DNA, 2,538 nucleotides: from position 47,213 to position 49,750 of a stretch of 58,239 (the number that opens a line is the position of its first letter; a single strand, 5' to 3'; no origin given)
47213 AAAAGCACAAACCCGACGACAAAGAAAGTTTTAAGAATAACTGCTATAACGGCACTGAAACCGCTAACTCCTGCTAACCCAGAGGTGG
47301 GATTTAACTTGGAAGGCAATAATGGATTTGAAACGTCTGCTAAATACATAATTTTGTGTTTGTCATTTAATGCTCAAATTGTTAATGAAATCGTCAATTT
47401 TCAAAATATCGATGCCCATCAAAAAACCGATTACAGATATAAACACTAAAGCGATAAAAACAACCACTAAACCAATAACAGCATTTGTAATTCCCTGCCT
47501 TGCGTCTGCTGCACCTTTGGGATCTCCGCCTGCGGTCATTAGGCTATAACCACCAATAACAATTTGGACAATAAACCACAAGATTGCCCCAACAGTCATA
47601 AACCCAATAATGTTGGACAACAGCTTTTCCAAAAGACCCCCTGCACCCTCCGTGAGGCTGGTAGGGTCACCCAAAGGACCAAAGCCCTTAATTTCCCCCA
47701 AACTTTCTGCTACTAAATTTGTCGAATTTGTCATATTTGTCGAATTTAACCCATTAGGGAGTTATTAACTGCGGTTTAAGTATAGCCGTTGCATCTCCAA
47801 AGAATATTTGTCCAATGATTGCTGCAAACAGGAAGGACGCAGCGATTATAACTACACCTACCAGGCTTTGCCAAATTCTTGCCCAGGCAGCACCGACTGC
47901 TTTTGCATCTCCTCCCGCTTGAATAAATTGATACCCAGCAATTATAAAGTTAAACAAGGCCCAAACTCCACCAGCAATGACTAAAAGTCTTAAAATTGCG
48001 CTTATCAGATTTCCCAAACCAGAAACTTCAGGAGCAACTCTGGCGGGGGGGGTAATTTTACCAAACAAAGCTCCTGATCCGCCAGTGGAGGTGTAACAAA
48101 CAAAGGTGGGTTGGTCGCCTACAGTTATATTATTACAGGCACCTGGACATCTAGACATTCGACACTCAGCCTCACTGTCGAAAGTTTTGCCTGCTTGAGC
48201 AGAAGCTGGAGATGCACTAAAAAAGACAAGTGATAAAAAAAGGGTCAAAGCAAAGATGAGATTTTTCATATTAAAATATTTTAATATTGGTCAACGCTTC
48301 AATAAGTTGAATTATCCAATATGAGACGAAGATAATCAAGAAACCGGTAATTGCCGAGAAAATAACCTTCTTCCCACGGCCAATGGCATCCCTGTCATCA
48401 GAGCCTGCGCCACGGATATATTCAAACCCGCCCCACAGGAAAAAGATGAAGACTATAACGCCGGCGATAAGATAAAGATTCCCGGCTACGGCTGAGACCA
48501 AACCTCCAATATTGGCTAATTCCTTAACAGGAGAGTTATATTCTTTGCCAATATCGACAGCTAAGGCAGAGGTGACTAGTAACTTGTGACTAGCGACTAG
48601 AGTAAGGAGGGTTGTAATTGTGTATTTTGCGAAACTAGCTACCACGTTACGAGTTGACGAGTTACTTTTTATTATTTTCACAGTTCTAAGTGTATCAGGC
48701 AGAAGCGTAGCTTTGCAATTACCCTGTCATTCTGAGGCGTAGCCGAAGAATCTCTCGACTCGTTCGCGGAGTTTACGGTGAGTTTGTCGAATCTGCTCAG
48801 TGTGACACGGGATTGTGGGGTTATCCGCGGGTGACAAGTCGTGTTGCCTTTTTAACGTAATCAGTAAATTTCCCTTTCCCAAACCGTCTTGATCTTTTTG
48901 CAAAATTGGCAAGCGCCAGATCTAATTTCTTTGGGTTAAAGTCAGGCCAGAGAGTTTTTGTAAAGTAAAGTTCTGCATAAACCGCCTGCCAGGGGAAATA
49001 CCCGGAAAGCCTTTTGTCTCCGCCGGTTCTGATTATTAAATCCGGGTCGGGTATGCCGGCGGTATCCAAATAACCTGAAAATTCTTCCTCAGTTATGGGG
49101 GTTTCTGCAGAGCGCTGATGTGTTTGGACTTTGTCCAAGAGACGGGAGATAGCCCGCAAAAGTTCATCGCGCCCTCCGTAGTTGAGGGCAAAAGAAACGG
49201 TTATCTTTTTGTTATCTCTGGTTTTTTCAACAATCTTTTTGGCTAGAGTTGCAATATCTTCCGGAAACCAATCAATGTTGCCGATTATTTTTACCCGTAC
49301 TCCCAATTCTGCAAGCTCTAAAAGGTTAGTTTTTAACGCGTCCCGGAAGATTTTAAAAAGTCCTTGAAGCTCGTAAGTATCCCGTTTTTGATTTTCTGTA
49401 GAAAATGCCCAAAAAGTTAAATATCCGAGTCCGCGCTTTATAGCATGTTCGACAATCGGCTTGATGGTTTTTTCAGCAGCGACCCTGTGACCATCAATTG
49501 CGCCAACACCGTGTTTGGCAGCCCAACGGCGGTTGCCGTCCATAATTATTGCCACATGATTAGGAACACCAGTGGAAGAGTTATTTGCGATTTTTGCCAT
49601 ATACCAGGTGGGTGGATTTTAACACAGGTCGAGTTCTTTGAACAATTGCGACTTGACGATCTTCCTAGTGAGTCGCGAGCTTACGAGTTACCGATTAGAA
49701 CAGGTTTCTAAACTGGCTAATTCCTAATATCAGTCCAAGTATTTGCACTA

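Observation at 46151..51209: Array of eight paralogous pilin-module genes with a conserved C-terminal hairpin and divergent N-termini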

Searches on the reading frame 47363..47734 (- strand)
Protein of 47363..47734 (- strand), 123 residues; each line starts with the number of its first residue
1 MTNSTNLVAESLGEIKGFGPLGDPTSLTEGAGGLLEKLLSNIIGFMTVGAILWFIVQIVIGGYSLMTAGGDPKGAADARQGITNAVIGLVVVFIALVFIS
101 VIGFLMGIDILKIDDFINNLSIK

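Call 3: search_protein_families(library=pfam, proteins=[window:47363-47734:-], max_evalue=1)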
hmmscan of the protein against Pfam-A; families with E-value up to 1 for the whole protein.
window:47363-47734:- (123 aa): 5 families
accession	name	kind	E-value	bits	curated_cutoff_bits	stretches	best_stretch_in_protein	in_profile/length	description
PF18895.5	T4SS_pilin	-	3.8e-08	33.7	26.6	1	35-102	5-71/71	Type IV secretion system pilin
PF04277.18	OAD_gamma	-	0.00034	21.7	27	1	80-107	2-29/76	Oxaloacetate decarboxylase, gamma chain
PF01292.26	Ni_hydr_CYTB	-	0.031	14.5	30.1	1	41-106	45-121/179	Prokaryotic cytochrome b561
PF24003.1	DUF7319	-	0.1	12.5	27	1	21-102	103-168/205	Domain of unknown function (DUF7319)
PF10642.14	Tom5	-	0.72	10.4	26.1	0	74-94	16-36/46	Mitochondrial import receptor subunit or translocase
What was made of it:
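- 47363..47734 (-): p5 pilin-like gene (123 aa). PF18895 33.7 bits (call 3).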

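Call 4: search_protein_families(library=ncbifam, proteins=[window:47363-47734:-], max_evalue=1)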
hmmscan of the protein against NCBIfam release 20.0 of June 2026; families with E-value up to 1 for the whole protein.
window:47363-47734:- (123 aa): 3 families
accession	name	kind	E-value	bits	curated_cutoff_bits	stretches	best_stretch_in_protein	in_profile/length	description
NF045849.1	ICE_MMCAP2_0565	equivalog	6.9e-05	22.4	40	1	27-102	5-76/80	Mbov_0395 family pilin-like conjugal transfer protein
TIGR00800.1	ncs1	subfamily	0.016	13.9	353.1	1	47-112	99-166/447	NCS1 family nucleobase:cation symporter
NF008430.0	PRK11268.1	equivalog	0.16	11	439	1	38-110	35-108/295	phosphate ABC transporter permease PstA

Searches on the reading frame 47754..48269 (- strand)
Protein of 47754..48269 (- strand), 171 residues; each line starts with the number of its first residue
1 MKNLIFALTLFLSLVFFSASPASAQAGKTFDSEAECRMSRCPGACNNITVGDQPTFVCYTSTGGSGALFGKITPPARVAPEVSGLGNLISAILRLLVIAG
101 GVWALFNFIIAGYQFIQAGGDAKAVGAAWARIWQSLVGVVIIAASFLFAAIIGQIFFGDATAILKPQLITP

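Call 3: search_protein_families(library=pfam, proteins=[window:47754-48269:-], max_evalue=1)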
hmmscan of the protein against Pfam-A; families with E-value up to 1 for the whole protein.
window:47754-48269:- (171 aa): 1 family
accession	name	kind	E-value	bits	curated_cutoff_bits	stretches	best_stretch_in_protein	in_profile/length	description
PF18895.5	T4SS_pilin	-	0.00052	20.5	26.6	1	83-148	3-67/71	Type IV secretion system pilin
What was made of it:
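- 47754..48269 (-): p4 pilin-like gene (171 aa; signal peptide plus 4-Cys insert; distinctive AWxxIWQ helix-2 signature). PF18895 20.5 bits (call 3).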

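Call 4: search_protein_families(library=ncbifam, proteins=[window:47754-48269:-], max_evalue=1)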
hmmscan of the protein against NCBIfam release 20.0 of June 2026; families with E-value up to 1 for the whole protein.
window:47754-48269:- (171 aa): 3 families
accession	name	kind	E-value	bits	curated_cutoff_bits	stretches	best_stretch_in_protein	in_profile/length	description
TIGR04088.1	cognate_SipW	domain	0.14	12.3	19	1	88-107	1-20/34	SipW-dependent-type signal peptide-containing protein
NF053819.1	EF0750_LPXTG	subfamily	0.56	10.8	47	1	1-35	1-37/105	EF2685/EF0750 family sortase-dependent surface protein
NF045849.1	ICE_MMCAP2_0565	equivalog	0.57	9.9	40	1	86-152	14-76/80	Mbov_0395 family pilin-like conjugal transfer protein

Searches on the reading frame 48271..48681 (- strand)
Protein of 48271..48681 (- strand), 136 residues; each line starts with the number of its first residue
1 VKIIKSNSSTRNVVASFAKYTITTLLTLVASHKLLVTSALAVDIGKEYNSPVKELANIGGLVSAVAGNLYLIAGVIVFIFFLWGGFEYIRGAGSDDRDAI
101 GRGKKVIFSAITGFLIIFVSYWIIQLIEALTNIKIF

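Call 3: search_protein_families(library=pfam, proteins=[window:48271-48681:-], max_evalue=1)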
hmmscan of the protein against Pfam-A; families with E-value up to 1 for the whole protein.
window:48271-48681:- (136 aa): 2 families
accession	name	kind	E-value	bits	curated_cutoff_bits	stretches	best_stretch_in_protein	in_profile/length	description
PF18895.5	T4SS_pilin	-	2.9e-05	24.5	26.6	1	60-124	7-68/71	Type IV secretion system pilin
PF25258.1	DUF7859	-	0.044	14.1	27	1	60-90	4-34/49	Family of unknown function (DUF7859)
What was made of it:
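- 48271..48681 (-): p3 pilin-like gene (136 aa). PF18895 24.5 bits (call 3).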

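Call 4: search_protein_families(library=ncbifam, proteins=[window:48271-48681:-], max_evalue=1)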
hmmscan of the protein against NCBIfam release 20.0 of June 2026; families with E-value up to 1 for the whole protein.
window:48271-48681:- (136 aa): 0 families

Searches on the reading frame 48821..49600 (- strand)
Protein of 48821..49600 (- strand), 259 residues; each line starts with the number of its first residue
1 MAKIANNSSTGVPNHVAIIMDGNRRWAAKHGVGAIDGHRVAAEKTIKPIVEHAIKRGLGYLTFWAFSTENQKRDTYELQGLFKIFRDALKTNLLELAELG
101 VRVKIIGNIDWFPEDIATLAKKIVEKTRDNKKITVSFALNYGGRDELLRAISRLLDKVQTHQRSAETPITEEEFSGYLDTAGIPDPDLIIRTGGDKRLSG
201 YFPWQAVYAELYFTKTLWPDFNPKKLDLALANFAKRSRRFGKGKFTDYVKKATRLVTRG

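Call 8: search_protein_families(library=pfam, proteins=[window:48821-49600:-], max_evalue=0.001)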
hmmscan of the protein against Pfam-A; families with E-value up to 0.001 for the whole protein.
window:48821-49600:- (259 aa): 1 family
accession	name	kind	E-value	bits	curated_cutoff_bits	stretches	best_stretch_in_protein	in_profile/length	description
PF01255.24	Prenyltransf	-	4.8e-70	236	27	1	19-241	1-219/219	Putative undecaprenyl diphosphate synthase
